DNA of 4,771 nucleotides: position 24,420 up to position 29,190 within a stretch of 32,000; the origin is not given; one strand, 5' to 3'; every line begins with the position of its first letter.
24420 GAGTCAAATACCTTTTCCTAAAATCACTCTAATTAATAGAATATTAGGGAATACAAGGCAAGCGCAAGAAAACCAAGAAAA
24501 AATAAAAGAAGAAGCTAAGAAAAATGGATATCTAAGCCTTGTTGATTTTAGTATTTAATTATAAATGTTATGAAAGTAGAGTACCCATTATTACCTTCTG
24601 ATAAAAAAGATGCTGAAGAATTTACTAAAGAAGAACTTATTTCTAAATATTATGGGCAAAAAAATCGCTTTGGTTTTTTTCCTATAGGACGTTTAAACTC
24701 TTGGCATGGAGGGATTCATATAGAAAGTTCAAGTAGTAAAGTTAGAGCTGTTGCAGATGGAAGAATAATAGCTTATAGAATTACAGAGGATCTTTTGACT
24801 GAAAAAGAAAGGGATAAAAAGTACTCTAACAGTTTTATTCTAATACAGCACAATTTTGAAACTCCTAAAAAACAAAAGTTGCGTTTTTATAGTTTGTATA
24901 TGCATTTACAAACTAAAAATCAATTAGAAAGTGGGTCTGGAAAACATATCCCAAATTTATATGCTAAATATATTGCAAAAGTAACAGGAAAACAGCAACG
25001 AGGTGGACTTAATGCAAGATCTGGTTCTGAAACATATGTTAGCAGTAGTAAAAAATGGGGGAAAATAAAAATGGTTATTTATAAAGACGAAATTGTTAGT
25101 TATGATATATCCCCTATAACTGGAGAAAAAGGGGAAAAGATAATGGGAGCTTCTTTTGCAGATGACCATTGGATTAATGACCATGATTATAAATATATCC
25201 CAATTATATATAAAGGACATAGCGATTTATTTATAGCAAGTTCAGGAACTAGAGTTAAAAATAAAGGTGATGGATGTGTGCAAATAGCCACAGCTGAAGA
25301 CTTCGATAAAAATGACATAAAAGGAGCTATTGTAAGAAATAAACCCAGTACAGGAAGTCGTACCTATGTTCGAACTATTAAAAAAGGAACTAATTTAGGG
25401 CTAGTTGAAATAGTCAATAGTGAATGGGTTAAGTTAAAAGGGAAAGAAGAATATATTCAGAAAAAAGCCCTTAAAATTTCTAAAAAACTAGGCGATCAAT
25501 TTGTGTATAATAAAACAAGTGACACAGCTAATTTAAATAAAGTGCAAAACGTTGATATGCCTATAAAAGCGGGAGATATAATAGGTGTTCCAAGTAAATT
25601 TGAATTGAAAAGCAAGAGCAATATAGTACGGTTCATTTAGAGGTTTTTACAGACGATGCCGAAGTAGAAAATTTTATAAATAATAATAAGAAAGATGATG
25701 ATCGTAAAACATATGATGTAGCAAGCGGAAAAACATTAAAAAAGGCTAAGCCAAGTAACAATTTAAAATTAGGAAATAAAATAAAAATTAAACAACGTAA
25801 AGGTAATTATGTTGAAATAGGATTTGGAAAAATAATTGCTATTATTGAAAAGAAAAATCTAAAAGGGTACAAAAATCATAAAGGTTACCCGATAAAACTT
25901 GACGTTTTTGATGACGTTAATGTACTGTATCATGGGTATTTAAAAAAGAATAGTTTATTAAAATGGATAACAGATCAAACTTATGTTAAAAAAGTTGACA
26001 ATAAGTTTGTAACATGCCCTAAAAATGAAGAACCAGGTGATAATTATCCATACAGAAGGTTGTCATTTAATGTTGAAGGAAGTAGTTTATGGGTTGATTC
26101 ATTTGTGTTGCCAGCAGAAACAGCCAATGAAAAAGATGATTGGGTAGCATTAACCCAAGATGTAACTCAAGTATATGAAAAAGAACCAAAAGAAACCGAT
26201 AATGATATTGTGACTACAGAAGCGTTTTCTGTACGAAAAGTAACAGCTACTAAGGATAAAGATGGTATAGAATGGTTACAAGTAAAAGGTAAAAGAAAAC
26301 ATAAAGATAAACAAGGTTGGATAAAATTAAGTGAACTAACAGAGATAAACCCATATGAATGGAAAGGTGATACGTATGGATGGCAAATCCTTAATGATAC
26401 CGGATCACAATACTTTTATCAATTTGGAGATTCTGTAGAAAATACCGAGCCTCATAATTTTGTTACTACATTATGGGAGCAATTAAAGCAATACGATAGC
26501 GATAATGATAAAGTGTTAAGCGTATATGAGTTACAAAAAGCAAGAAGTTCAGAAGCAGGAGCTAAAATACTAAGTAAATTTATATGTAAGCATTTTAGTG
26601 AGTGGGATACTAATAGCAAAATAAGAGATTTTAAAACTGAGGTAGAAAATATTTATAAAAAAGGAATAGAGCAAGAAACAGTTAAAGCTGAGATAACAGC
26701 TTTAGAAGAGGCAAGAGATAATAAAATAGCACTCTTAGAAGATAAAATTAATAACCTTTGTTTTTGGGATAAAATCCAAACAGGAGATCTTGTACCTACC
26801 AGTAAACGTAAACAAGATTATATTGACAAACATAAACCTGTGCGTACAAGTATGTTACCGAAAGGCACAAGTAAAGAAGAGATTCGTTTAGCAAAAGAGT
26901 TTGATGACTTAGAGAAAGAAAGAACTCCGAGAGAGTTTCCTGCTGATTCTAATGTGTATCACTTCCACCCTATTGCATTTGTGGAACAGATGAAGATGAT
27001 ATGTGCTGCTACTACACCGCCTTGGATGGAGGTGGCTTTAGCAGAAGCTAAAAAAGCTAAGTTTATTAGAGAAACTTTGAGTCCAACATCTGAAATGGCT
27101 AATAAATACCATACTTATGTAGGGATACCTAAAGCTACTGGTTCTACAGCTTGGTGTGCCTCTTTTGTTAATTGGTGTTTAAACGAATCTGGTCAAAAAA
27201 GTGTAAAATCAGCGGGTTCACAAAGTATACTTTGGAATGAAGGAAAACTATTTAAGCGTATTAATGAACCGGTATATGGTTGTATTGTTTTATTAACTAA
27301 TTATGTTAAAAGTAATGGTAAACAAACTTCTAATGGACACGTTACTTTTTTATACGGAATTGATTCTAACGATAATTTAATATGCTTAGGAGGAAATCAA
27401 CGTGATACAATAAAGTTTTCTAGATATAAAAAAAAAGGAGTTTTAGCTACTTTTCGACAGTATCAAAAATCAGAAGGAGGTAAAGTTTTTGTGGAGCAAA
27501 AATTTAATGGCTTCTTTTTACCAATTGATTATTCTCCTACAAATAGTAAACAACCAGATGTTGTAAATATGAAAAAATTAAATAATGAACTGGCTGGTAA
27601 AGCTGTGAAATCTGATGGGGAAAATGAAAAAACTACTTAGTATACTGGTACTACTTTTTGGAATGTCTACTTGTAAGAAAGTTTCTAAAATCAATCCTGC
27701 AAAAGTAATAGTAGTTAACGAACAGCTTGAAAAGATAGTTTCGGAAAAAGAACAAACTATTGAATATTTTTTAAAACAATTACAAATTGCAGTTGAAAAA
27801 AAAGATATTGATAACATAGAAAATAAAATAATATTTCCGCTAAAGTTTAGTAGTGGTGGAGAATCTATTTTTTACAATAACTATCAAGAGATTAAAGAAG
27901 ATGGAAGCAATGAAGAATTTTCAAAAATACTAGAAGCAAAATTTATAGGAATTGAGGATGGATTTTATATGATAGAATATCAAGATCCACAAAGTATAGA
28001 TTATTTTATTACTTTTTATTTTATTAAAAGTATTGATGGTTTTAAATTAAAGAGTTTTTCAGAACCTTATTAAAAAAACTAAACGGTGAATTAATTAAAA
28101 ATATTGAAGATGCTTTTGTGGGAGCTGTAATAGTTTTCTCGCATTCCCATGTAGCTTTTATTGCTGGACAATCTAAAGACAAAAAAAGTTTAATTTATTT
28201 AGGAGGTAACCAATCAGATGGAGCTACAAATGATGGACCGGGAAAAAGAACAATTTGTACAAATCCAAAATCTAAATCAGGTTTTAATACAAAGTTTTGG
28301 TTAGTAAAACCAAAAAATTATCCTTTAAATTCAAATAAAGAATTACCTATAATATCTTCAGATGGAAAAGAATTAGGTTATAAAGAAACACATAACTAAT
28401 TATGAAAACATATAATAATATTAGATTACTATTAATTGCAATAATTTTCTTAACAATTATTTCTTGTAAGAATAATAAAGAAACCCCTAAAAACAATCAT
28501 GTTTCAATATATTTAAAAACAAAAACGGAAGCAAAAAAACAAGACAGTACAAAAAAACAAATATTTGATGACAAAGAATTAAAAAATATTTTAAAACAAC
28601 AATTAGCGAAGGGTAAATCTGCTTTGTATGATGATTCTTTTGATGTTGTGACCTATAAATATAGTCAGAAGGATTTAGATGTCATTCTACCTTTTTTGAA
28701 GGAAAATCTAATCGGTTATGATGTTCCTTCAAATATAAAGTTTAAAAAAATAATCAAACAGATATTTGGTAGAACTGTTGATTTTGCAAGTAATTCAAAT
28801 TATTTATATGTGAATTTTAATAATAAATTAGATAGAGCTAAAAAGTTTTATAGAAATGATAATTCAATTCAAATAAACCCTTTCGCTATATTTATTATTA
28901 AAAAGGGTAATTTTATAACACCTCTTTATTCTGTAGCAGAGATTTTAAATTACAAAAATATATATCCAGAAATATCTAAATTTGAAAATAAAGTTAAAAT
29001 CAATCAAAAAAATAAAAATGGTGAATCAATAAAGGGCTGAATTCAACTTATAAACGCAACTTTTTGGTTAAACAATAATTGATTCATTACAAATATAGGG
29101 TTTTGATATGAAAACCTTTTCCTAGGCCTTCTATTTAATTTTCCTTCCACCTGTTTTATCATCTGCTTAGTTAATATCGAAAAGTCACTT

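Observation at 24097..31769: PAAR-led polymorphic toxin locus with one full-length cell-wall effector and an array of orphan toxin/immunity modules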

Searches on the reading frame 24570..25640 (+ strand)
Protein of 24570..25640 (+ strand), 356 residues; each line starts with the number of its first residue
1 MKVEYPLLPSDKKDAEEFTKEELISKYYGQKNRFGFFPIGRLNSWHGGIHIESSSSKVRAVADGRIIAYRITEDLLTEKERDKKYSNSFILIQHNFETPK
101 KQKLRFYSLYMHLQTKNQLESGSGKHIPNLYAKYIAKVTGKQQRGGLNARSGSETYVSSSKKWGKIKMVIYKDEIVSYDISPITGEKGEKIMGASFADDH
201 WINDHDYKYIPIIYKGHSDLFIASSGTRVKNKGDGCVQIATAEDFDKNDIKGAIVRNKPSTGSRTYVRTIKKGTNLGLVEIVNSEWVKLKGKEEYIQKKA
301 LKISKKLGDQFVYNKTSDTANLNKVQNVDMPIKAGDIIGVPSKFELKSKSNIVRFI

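Call 7: search_protein_families(library=pfam, proteins=[window:24570-25640:+], max_evalue=0.1)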
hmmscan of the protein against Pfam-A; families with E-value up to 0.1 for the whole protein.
window:24570-25640:+ (356 aa): 1 family
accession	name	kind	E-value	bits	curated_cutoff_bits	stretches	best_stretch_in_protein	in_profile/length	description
PF08239.17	SH3_3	-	0.024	15.3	27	1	252-301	2-53/54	Bacterial SH3 domain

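Call 24: search_solved_structures(query=window:24570-25640:+, max_evalue=1, show_alignments=2)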
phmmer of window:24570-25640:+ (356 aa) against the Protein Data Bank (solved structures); distinct sequences matched with E-value up to 1: 0.

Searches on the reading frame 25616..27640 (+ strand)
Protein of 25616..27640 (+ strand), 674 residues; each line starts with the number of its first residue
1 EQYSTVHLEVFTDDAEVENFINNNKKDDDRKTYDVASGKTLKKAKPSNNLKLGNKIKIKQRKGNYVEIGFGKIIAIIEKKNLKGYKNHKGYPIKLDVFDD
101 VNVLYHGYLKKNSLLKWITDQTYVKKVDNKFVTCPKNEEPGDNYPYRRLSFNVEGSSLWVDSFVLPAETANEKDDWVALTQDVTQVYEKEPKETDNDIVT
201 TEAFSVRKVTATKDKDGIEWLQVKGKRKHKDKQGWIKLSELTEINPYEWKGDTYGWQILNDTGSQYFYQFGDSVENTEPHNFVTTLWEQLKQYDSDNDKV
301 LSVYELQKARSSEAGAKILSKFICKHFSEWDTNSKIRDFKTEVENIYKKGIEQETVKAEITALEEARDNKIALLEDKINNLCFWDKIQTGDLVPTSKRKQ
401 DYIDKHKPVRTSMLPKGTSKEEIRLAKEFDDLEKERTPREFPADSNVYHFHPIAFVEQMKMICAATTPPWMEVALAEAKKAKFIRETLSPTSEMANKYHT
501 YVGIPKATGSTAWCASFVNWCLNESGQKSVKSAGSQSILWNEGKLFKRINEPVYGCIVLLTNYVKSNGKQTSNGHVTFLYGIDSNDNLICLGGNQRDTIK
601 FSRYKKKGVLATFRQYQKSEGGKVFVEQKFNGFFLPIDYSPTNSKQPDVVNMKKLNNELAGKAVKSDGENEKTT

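Call 7: search_protein_families(library=pfam, proteins=[window:25616-27640:+], max_evalue=0.1)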
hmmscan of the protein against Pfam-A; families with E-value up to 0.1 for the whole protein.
window:25616-27640:+ (674 aa): 4 families
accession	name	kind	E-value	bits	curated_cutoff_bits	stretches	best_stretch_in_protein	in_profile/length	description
PF05257.22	CHAP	-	5.2e-05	24.1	26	1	509-594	4-81/81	CHAP domain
PF13499.12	EF-hand_7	-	0.0046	17.7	30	1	289-334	7-53/67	EF-hand domain pair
PF13405.12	EF-hand_6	-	0.023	14.9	25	0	286-309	2-25/30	EF-hand domain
PF12015.13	Bud3_N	-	0.038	14.1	25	1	307-395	56-147/182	Bud3, N-terminal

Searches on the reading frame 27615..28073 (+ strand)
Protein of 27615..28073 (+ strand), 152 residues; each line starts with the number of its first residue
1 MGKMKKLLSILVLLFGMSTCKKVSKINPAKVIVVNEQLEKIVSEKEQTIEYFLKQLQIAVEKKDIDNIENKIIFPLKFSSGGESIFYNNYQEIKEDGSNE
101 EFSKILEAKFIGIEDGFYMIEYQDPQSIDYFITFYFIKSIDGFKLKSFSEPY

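Call 7: search_protein_families(library=pfam, proteins=[window:27615-28073:+], max_evalue=0.1)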
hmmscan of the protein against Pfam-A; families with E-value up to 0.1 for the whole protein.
window:27615-28073:+ (152 aa): 0 families

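Call 10: search_protein_families(library=ncbifam, proteins=[window:27615-28073:+], max_evalue=0.1)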
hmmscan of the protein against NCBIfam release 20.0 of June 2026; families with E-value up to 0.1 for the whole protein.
window:27615-28073:+ (152 aa): 1 family
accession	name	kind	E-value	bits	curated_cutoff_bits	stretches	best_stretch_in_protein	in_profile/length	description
NF008504.0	PRK11414.1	equivalog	0.073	12.8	225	0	31-69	94-132/221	GntR family transcriptional regulator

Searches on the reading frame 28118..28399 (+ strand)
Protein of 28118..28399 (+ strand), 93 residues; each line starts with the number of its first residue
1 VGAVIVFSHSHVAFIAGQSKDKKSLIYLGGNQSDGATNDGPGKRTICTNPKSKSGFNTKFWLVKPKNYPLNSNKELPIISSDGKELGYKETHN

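Call 7: search_protein_families(library=pfam, proteins=[window:28118-28399:+], max_evalue=0.1)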
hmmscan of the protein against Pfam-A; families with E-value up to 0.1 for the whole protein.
window:28118-28399:+ (93 aa): 0 families

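Call 10: search_protein_families(library=ncbifam, proteins=[window:28118-28399:+], max_evalue=0.1)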
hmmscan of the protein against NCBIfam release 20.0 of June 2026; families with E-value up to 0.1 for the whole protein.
window:28118-28399:+ (93 aa): 1 family
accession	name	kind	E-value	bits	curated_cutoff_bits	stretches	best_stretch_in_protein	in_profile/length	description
TIGR02594.1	TIGR02594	subfamily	0.00028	21.2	70.55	1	2-34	80-115/132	TIGR02594 family protein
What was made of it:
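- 28082..28399 (+): 3' remnant of a second TIGR02594-type toxin. It lacks the junction motif and the catalytic Cys half, so it is dead. TIGR02594 profile positions 80-115 only (call 10).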

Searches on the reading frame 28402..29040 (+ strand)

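Call 7: search_protein_families(library=pfam, proteins=[window:28402-29040:+], max_evalue=0.1)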
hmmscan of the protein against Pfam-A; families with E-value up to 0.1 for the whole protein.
window:28402-29040:+ (212 aa): 0 families

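Call 10: search_protein_families(library=ncbifam, proteins=[window:28402-29040:+], max_evalue=0.1)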
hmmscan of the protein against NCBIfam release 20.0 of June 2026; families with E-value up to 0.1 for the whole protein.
window:28402-29040:+ (212 aa): 2 families
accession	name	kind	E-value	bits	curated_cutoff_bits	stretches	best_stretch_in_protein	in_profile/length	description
NF007549.0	PRK10167.1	equivalog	0.044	13.5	237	1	44-100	4-60/169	hypothetical protein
NF047482.1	OM_LenAB_fam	equivalog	0.074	12.4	300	0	9-47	7-43/230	endostatin-like outer membrane protein, LenA/LenB family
